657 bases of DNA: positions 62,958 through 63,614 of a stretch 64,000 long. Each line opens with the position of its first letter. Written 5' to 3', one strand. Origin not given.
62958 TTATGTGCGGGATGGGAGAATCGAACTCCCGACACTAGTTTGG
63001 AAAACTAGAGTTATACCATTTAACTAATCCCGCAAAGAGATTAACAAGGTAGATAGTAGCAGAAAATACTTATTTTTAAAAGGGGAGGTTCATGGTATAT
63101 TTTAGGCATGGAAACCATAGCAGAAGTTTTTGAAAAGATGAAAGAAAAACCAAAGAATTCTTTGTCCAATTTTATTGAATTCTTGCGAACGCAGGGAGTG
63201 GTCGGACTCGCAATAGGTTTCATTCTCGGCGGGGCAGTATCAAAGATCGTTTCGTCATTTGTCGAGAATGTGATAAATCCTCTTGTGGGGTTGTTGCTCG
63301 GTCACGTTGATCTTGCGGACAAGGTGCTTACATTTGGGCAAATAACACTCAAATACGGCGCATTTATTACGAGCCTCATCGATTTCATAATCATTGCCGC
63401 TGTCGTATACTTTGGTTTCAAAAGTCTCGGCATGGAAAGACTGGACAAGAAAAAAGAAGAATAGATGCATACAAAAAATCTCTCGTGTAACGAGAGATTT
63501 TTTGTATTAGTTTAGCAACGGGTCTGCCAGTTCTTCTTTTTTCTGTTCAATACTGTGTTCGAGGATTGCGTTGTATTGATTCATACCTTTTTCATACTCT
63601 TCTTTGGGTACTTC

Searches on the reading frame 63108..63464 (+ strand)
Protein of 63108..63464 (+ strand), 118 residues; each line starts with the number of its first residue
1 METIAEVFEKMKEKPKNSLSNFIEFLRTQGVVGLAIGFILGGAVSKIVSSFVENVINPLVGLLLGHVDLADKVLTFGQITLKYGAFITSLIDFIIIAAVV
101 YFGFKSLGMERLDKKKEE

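Call 9: find_encoding_contigs(protein=window:63108-63464:+, flank=3000, max_places=10)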
Protein window:63108-63464:+ (118 aa): 2 contigs read that carry it; 2 places shown.
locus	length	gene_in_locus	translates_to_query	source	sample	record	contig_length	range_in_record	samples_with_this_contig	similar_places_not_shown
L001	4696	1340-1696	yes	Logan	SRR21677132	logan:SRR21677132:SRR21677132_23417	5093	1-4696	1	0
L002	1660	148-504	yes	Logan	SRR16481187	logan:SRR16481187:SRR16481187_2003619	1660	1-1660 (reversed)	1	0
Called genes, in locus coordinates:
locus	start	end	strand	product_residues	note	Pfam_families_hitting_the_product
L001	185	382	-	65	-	-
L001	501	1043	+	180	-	PF00574:CLP_protease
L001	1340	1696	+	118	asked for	PF01741:MscL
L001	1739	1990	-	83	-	-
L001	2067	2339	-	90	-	PF00216:Bac_DNA_binding, PF18291:HU-HIG (weak)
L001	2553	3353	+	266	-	-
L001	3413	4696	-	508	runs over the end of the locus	PF12072:RNase_Y_N, PF00013:KH_1 (faint), PF01966:HD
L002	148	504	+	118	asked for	PF01741:MscL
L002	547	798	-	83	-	-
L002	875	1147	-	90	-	PF00216:Bac_DNA_binding, PF18291:HU-HIG (weak)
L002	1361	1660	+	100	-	?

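Call 24: find_homologous_proteins(query=window:63108-63464:+, max_evalue=1e-20)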
Query window:63108-63464:+ (118 aa): 1964 proteins with E <= 1e-20 among 2922 candidates; the best 120 are listed.
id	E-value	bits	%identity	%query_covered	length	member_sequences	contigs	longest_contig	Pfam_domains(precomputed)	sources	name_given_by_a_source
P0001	9.9e-65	234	97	100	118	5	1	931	PF01741.24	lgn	-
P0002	8.0e-54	198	84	100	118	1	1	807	PF01741.24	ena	-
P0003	3.9e-51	190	77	99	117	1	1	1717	PF01741.24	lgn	-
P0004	3.1e-49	184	77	99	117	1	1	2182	PF01741.24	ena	-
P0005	6.8e-49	183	74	99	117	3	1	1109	PF01741.24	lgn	-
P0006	1.1e-46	175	74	99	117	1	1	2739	PF01741.24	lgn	-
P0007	2.7e-46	174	71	98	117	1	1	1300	PF01741.24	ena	-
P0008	7.5e-44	166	73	92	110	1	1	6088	PF01741.24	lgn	-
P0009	1.8e-43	165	72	96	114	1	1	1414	PF01741.24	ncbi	-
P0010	4.1e-43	164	73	92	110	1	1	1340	PF01741.24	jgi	jgi:large conductance mechanosensitive channel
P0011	8.9e-43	163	70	96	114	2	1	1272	PF01741.24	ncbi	-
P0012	1.7e-42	162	76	88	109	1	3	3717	PF01741.24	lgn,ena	-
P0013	3.9e-42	161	67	93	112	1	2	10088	PF01741.24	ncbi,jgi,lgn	-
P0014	4.0e-42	161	77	86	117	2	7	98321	PF01741.24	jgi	jgi:large conductance mechanosensitive channel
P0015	4.5e-42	161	67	93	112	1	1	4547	PF01741.24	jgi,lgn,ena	-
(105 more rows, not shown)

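Call 25: find_encoding_contigs(protein=P0006, flank=3000, max_places=4)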
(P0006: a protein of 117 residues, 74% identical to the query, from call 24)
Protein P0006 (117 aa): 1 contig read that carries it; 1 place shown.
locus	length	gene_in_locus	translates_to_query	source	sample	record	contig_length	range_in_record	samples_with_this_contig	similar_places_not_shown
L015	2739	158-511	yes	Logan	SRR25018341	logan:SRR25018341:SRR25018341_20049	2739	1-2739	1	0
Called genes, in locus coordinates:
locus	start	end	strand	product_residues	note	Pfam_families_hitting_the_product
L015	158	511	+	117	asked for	PF01741:MscL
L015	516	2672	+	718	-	-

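Call 26: find_encoding_contigs(protein=P0008, flank=4000, max_places=4)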
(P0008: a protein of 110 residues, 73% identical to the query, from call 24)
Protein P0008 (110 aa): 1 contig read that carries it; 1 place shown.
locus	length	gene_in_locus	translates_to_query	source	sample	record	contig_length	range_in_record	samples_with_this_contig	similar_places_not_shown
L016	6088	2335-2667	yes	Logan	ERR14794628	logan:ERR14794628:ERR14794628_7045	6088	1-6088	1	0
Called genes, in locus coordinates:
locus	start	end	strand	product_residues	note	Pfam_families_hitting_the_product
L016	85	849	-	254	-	PF23598:LRR_14, PF12799:LRR_4 (faint)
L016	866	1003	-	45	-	-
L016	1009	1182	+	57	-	-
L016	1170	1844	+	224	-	PF04402:SIMPL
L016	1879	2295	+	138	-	PF00892:EamA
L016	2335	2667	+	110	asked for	PF01741:MscL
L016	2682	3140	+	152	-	PF18923:DUF5673 (faint)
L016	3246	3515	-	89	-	-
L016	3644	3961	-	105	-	PF01649:Ribosomal_S20p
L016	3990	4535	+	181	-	PF01330:RuvA_N, PF00633:HHH (faint), PF14520:HHH_5, PF07499:RuvA_C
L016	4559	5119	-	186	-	-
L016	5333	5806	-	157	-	PF00588:SpoU_methylase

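Call 27: find_encoding_contigs(protein=P0004, flank=3000, max_places=4)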
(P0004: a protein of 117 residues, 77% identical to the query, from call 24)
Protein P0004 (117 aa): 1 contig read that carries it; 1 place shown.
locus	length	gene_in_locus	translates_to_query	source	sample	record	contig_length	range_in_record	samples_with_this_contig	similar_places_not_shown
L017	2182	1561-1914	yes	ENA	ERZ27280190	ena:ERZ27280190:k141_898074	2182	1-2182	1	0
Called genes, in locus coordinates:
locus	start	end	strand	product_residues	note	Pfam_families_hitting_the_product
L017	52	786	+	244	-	PF00069:Pkinase, PF07714:PK_Tyr_Ser-Thr, PF06293:Kdo (weak), PF03109:ABC1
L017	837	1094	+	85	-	-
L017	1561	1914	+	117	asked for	PF01741:MscL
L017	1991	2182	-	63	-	?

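Call 32: find_encoding_contigs(protein=P0014, flank=3000, max_places=7)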
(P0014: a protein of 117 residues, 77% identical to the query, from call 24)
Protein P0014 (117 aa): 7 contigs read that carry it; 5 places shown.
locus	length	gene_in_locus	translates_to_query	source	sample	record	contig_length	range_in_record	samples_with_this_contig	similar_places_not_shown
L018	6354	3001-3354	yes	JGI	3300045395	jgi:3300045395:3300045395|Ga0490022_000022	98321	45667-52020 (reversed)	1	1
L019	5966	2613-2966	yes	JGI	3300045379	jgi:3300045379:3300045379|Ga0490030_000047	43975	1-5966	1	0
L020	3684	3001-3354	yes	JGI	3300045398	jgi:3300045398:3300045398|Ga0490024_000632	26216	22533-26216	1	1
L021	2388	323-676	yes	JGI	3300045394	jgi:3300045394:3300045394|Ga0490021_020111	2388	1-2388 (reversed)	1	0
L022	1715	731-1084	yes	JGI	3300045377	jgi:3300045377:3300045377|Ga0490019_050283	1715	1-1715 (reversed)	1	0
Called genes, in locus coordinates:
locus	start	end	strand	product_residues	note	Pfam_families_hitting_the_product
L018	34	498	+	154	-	PF02021:UPF0102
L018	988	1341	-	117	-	-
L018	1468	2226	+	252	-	PF01978:TrmB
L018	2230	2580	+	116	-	-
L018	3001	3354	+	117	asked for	PF01741:MscL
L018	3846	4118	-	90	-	PF00216:Bac_DNA_binding, PF18291:HU-HIG (weak)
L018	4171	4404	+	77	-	-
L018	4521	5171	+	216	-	-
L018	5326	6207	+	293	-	-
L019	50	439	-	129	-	PF12686:DUF3800 (weak)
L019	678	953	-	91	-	-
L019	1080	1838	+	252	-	PF01978:TrmB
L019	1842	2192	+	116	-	-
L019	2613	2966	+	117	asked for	PF01741:MscL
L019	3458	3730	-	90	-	PF00216:Bac_DNA_binding, PF18291:HU-HIG (weak)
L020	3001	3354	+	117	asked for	PF01741:MscL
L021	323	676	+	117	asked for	PF01741:MscL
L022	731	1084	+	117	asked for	PF01741:MscL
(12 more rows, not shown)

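Call 33: find_encoding_contigs(protein=P0003, flank=3000, max_places=4)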
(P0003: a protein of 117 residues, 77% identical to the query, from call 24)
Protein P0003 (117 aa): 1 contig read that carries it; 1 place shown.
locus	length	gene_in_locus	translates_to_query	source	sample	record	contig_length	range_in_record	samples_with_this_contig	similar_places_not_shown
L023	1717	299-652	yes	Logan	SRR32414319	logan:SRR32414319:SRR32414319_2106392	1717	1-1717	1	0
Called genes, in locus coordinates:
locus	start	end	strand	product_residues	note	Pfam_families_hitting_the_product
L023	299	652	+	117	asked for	PF01741:MscL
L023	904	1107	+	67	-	-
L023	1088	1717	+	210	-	?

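Call 92: search_protein_families(library=pfam, proteins=[L001:501-1043:+], max_evalue=0.01)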
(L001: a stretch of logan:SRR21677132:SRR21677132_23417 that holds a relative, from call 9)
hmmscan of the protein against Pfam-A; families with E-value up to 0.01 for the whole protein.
L001:501-1043:+ (180 aa): 1 family
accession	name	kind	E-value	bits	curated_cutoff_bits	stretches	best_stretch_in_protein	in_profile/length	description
PF00574.28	CLP_protease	-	1.5e-15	58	20.2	1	2-151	19-181/182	Clp protease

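Call 93: find_encoding_contigs(protein=P0002, flank=2000, max_places=3)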
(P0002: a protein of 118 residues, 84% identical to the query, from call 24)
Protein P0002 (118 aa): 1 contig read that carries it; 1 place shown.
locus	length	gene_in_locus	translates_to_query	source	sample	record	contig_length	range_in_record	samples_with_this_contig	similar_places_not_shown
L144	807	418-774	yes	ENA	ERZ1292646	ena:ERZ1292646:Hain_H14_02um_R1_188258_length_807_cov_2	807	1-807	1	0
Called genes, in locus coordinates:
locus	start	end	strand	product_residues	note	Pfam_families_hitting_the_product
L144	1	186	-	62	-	?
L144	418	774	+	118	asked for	PF01741:MscL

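Call 94: find_encoding_contigs(protein=P0012, flank=3000, max_places=3)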
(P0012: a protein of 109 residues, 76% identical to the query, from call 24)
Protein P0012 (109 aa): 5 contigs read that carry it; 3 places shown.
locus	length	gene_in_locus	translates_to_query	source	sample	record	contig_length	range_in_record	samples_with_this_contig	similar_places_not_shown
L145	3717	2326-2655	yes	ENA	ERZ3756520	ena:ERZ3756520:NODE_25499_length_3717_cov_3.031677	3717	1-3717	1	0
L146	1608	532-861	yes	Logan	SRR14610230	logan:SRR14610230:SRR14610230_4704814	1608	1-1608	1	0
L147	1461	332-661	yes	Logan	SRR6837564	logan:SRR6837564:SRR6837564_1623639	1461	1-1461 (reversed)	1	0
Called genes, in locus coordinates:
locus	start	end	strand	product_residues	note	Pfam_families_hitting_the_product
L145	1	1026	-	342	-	?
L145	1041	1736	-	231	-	-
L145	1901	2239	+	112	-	-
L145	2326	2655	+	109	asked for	PF01741:MscL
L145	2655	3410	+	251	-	PF00512:HisKA, PF02518:HATPase_c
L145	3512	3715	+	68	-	?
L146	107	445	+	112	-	-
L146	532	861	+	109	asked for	PF01741:MscL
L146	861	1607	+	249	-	?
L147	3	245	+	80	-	?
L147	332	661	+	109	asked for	PF01741:MscL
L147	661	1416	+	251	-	PF00512:HisKA, PF02518:HATPase_c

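Call 95: find_encoding_contigs(protein=P0001, flank=2000, max_places=3)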
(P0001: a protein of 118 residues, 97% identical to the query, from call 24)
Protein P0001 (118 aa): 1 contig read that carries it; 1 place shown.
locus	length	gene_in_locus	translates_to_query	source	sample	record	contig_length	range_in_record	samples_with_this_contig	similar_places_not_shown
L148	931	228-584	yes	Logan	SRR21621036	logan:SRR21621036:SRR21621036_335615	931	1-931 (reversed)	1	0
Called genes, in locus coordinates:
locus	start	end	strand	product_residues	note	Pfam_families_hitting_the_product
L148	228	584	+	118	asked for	PF01741:MscL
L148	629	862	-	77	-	-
